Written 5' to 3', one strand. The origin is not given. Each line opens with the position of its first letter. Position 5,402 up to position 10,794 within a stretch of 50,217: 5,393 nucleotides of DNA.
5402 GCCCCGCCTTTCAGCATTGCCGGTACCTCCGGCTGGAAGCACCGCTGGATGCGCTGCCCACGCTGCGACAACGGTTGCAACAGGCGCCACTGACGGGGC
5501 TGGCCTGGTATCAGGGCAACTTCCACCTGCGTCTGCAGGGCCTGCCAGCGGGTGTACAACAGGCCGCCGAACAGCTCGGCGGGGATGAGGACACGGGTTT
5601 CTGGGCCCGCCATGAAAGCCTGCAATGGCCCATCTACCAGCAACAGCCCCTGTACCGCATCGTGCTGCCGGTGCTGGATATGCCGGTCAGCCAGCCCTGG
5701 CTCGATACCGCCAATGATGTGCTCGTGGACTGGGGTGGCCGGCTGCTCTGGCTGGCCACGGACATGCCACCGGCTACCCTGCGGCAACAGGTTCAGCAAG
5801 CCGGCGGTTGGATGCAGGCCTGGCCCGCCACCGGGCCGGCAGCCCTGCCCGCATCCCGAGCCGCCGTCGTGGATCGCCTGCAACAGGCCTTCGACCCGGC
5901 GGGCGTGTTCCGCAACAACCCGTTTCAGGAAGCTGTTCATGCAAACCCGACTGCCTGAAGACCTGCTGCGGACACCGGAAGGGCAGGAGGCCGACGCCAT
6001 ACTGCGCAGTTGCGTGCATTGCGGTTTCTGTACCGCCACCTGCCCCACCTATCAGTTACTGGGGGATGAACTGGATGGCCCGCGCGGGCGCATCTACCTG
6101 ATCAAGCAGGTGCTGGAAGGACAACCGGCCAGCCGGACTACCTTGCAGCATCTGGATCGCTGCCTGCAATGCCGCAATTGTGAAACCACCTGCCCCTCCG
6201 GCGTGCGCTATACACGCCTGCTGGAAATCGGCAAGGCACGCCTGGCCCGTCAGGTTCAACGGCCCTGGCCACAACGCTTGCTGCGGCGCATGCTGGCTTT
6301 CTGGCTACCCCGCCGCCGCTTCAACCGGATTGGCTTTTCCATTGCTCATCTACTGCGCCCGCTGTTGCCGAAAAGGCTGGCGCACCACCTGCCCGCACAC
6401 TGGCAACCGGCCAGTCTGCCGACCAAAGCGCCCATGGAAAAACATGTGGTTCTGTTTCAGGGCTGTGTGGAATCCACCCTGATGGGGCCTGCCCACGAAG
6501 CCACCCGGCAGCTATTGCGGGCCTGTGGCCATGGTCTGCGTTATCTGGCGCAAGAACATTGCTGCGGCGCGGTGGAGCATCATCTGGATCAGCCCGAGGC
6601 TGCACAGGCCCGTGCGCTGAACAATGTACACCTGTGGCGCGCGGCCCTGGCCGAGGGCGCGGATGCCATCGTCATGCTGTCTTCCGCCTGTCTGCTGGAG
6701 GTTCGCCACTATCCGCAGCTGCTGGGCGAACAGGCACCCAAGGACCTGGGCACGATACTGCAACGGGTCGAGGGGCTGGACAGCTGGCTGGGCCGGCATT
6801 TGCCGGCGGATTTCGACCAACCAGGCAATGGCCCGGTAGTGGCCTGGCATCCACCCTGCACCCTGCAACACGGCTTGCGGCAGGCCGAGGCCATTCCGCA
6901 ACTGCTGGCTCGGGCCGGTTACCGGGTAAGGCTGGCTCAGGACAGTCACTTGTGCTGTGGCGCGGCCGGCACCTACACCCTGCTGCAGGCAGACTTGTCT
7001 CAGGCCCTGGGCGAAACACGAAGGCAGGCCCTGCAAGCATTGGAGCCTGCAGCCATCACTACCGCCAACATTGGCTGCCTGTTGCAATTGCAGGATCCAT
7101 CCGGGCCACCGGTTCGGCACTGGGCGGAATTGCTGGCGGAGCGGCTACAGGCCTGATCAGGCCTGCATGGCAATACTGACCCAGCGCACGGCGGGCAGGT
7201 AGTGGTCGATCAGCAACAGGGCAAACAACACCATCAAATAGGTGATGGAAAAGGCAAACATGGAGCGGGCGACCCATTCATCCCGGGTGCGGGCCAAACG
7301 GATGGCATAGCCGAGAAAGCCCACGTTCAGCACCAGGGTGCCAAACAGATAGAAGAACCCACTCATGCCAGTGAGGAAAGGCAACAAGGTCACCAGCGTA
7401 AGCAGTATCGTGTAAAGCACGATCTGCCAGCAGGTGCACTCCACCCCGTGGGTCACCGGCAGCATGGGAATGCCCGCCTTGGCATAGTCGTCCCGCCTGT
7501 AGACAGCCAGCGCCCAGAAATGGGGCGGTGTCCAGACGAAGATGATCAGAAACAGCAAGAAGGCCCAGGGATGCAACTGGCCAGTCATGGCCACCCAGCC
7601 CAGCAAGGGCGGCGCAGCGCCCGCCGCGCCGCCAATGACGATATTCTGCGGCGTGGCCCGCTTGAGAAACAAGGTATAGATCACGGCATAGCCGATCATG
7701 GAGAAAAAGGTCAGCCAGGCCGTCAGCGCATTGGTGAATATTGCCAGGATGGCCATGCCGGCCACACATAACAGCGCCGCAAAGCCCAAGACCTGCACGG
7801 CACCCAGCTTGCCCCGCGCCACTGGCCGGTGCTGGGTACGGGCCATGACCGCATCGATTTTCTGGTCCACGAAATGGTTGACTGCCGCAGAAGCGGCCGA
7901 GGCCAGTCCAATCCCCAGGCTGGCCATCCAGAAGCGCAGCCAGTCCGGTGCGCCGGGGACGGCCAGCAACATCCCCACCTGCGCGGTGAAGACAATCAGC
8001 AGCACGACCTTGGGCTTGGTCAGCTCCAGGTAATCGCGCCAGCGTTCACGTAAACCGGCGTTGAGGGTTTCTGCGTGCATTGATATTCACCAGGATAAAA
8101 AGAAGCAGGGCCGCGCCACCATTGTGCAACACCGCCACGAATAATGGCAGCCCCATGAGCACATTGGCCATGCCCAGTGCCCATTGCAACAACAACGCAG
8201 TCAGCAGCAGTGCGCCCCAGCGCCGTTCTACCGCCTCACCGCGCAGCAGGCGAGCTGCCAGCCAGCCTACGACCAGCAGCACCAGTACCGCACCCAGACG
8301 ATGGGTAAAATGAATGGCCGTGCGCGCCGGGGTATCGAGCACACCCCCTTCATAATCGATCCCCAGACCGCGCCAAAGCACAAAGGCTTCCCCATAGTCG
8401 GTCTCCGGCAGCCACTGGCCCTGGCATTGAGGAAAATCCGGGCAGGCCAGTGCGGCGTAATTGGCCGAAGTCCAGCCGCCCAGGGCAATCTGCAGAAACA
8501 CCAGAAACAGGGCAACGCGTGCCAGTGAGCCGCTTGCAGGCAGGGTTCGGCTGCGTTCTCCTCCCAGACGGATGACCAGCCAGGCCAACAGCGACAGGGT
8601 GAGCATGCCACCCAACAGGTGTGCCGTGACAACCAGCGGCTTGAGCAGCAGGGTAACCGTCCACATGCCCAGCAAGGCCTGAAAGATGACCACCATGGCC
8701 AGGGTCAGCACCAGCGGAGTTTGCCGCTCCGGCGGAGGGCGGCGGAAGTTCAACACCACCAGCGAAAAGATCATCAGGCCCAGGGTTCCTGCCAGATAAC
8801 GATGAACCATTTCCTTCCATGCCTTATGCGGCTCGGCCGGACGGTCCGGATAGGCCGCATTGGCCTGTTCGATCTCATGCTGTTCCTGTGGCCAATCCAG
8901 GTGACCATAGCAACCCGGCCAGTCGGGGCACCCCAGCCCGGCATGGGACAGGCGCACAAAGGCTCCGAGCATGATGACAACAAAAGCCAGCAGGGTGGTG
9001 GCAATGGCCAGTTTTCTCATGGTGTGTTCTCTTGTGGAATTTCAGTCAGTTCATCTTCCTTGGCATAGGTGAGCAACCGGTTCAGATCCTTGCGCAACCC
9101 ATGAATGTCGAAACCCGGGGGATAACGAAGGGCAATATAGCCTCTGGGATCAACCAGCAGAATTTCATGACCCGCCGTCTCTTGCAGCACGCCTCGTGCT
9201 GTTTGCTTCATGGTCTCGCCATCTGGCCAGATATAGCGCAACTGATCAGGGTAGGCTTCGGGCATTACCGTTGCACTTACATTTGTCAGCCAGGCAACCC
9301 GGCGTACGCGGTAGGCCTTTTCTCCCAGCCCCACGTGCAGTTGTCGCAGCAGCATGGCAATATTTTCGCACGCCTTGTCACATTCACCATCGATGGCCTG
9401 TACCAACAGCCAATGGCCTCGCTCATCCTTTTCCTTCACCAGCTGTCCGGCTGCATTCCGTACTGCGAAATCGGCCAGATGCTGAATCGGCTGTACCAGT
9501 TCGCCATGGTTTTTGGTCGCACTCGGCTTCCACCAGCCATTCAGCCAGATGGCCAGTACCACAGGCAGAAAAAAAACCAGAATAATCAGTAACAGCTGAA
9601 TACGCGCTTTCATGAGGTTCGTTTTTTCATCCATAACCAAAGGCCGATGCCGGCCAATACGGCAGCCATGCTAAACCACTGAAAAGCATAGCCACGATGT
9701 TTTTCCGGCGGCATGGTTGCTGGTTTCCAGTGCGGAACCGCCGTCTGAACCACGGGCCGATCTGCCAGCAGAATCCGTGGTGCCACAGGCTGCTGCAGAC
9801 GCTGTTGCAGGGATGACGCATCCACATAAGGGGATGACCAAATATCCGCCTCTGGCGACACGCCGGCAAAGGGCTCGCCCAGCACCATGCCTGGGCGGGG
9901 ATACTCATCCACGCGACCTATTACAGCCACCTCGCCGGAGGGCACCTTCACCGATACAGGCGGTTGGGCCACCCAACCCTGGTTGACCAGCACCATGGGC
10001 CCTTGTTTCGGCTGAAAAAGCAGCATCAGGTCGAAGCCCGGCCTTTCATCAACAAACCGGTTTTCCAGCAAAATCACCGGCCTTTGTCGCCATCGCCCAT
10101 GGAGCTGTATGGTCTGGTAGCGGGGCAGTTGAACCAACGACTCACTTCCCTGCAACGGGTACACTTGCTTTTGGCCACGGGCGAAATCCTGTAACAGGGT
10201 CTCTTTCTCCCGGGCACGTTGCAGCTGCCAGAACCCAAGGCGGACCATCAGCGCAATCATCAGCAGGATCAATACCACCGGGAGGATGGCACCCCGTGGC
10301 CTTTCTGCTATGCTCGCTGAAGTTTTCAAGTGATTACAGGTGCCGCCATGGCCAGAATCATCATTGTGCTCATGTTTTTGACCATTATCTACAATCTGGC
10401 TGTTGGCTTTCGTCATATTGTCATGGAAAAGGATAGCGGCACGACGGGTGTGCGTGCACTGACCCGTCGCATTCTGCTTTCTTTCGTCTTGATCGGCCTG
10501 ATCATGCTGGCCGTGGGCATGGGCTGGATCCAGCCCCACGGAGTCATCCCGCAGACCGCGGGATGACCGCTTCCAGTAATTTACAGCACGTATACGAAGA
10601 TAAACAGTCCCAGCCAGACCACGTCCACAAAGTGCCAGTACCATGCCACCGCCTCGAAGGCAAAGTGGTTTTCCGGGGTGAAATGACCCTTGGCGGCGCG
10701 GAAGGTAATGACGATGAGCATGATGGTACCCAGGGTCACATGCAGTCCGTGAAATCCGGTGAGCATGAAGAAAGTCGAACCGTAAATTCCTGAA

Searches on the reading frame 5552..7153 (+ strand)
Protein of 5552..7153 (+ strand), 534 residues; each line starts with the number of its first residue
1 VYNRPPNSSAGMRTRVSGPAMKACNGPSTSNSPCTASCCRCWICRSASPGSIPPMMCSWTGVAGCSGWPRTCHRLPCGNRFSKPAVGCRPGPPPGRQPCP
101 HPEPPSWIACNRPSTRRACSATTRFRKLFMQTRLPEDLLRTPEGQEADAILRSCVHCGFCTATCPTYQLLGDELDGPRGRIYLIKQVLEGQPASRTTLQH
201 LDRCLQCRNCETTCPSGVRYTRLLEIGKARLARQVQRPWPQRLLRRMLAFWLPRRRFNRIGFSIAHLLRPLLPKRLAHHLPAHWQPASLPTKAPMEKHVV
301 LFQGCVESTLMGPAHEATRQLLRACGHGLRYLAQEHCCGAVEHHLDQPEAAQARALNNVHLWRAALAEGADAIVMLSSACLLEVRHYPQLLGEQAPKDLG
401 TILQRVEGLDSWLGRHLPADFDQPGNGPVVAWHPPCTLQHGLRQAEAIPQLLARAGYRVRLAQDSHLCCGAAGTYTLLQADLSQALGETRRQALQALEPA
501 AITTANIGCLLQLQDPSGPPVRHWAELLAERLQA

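Call 42: search_protein_families(library=pfam, proteins=[window:5552-7153:+], max_evalue=0.00001)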
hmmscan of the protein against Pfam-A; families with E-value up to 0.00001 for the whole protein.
window:5552-7153:+ (534 aa): 6 families
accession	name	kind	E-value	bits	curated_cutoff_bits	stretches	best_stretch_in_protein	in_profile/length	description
PF02754.22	CCG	-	8.8e-23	80.7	20.6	2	430-514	1-85/85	Cysteine-rich domain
PF13183.11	Fer4_8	-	7.6e-12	46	27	1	151-218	2-68/68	4Fe-4S dicluster domain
PF13534.11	Fer4_17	-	1.4e-10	42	22.2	1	153-218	1-60/61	4Fe-4S dicluster domain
PF12838.12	Fer4_7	-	5e-10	40.1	27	1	153-218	1-52/52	4Fe-4S dicluster domain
PF13237.11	Fer4_10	-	2.5e-06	27.7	25.5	0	152-215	7-53/53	4Fe-4S dicluster domain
PF13484.11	Fer4_16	-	3.4e-06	28.2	30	1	154-216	2-65/66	4Fe-4S double cluster binding domain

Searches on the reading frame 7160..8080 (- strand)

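Call 42: search_protein_families(library=pfam, proteins=[window:7160-8080:-], max_evalue=0.00001)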
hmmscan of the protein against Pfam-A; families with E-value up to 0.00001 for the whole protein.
window:7160-8080:- (307 aa): 1 family
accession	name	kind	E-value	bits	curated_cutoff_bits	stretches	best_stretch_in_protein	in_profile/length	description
PF01040.23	UbiA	-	1.4e-66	224.8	34.2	1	30-275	2-244/250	UbiA prenyltransferase family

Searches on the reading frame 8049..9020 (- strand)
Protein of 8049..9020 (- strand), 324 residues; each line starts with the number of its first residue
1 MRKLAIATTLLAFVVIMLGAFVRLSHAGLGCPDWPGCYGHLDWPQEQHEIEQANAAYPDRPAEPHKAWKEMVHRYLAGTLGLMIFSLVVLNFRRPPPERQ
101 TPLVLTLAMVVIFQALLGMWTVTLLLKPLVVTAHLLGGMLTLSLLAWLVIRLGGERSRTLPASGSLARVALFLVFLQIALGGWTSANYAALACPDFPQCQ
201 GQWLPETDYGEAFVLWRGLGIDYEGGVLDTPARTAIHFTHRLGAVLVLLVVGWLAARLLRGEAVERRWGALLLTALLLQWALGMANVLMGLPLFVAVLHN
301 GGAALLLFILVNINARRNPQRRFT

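Call 42: search_protein_families(library=pfam, proteins=[window:8049-9020:-], max_evalue=0.00001)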
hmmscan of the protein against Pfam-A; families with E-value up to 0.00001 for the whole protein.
window:8049-9020:- (324 aa): 1 family
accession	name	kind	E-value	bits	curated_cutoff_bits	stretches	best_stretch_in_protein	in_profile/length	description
PF02628.20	COX15-CtaA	-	3.2e-80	270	29.9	1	3-310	2-321/322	Cytochrome oxidase assembly protein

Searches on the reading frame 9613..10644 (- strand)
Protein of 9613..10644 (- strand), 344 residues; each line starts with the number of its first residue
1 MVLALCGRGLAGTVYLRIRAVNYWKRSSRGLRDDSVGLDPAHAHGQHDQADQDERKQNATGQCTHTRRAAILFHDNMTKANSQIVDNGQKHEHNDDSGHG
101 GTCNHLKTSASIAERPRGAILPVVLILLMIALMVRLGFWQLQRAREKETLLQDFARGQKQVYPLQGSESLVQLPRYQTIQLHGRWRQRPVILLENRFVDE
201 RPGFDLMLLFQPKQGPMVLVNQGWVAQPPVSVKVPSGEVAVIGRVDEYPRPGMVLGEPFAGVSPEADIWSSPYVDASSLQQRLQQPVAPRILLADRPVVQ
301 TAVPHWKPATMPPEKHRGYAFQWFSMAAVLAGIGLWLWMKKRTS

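Call 42: search_protein_families(library=pfam, proteins=[window:9613-10644:-], max_evalue=0.00001)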
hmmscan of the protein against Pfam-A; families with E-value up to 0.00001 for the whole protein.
window:9613-10644:- (344 aa): 1 family
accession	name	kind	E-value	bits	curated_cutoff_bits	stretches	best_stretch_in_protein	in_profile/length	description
PF02104.20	SURF1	-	2.1e-34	120.1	23.4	1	128-328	2-205/205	SURF1 family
